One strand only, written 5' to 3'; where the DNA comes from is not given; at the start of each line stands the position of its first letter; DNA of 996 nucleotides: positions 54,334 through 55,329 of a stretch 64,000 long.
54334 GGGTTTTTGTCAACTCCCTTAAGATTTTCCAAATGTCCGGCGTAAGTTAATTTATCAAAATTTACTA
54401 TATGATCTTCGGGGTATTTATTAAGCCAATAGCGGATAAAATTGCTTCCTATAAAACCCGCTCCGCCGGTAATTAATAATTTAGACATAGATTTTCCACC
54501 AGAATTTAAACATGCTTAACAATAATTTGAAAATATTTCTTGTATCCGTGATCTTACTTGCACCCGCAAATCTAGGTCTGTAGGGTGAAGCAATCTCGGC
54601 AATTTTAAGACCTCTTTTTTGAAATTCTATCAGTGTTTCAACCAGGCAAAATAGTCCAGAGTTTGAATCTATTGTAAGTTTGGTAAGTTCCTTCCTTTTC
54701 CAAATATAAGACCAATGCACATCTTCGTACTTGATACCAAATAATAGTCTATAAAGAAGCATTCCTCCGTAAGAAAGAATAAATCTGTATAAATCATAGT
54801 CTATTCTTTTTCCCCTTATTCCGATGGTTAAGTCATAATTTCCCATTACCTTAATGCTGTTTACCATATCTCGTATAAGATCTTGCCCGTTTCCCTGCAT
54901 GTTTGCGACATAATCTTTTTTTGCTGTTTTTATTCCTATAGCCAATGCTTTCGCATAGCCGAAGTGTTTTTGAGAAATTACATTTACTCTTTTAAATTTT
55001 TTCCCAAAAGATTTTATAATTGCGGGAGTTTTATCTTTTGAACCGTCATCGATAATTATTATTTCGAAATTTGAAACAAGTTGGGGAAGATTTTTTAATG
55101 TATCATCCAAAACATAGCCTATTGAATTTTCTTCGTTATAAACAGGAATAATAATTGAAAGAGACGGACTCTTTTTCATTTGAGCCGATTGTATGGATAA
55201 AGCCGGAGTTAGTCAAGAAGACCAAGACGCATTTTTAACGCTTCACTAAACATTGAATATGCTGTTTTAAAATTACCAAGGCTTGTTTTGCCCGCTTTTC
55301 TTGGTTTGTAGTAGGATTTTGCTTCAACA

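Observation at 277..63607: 64-kb glycosylation super-locus with ~38 glycosyltransferase genes dominated by GT-C membrane enzymes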

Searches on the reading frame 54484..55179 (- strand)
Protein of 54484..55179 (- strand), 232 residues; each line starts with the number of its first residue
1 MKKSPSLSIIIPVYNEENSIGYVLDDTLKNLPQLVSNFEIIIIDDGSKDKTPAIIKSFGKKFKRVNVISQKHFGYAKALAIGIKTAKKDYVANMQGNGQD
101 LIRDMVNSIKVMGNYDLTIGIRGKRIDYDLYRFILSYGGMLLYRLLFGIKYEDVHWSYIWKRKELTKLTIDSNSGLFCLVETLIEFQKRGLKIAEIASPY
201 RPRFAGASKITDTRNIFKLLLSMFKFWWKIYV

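Call 7: search_protein_families(library=pfam, max_evalue=0.01, proteins=[window:54484-55179:-])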
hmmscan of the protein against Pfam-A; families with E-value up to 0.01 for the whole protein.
window:54484-55179:- (232 aa): 3 families
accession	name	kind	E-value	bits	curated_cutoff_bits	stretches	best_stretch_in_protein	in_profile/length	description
PF00535.33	Glycos_transf_2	-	3.7e-22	79.5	23.3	1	8-94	1-85/168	Glycosyl transferase family 2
PF10111.15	Glyco_tranf_2_2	-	8.8e-08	32.4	27.3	1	8-95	1-89/276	Glycosyltransferase like family 2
PF13641.12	Glyco_tranf_2_3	-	0.00063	20.3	27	1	5-92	1-91/230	Glycosyltransferase like family 2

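Call 21: search_protein_families(library=ncbifam, max_evalue=0.001, proteins=[window:54484-55179:-])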
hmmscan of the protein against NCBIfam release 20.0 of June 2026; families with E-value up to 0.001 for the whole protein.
window:54484-55179:- (232 aa): 18 families
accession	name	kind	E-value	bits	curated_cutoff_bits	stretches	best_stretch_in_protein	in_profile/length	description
NF007482.0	PRK10073.1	equivalog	9.2e-18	64.3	423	1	1-94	2-92/334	glycosyltransferase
TIGR03937.1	PgaC_IcaA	equivalog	2.9e-17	62.7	422.3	1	2-97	42-135/407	poly-beta-1,6-N-acetyl-D-glucosamine synthase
NF047588.1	GlcsyltransPgfSStrep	equivalog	3.5e-14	52.7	500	1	7-124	3-123/308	glycosyltransferase PgfS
NF007986.1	PRK10714.1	equivalog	5.2e-13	48.7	529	1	6-127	7-131/316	undecaprenyl-phosphate 4-deoxy-4-formamido-L-arabinose transferase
NF047683.1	TeichurnBiosyTuaG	equivalog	1.6e-12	47.6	400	1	2-112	3-111/252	teichuronic acid biosynthesis protein TuaG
TIGR04283.1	glyco_like_mftF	equivalog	3.3e-12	46.5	182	1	7-90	1-75/221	TIGR04283 family arsenosugar biosynthesis glycosyltransferase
TIGR04182.1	glyco_TIGR04182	equivalog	1.6e-11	44.1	325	1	8-225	3-216/293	S-layer glycoprotein N-glycosyltransferase AglJ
NF041875.1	EPS_EpsD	equivalog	3.1e-11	43.3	370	1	7-91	1-83/325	exopolysaccharide biosynthesis glycosyltransferase EpsD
NF038302.1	EPS_HpsE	equivalog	4.8e-10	38.9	300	1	7-94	3-93/307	hormogonium polysaccharide biosynthesis glycosyltransferase HpsE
TIGR03111.1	glyc2_xrt_Gpos1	hypoth_equivalog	2.4e-08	33.2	363.95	1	2-108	46-155/439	TIGR03111 family XrtG-associated glycosyltransferase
NF058614.1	PPMAGASynPpgS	equivalog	2.9e-08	33.4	370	1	9-122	4-113/226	polyprenyl-phospho-N-acetylgalactosaminyl synthase PpgS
NF053739.1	GlytfEpsEBac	equivalog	8.6e-08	31.5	450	1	5-112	1-107/265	glycosyltransferase EpsE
NF041391.1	DPhHxTase_Halo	equivalog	2.2e-07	30.1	375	1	13-204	3-187/213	dolichyl-phosphate hexose transferase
NF010496.0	PRK13915.1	equivalog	3.6e-07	29.6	262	1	2-92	28-121/307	glucosyl-3-phosphoglycerate synthase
TIGR03965.1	mycofact_glyco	equivalog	1.1e-06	27.8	280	1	4-92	73-159/467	mycofactocin biosynthesis glycosyltransferase MftF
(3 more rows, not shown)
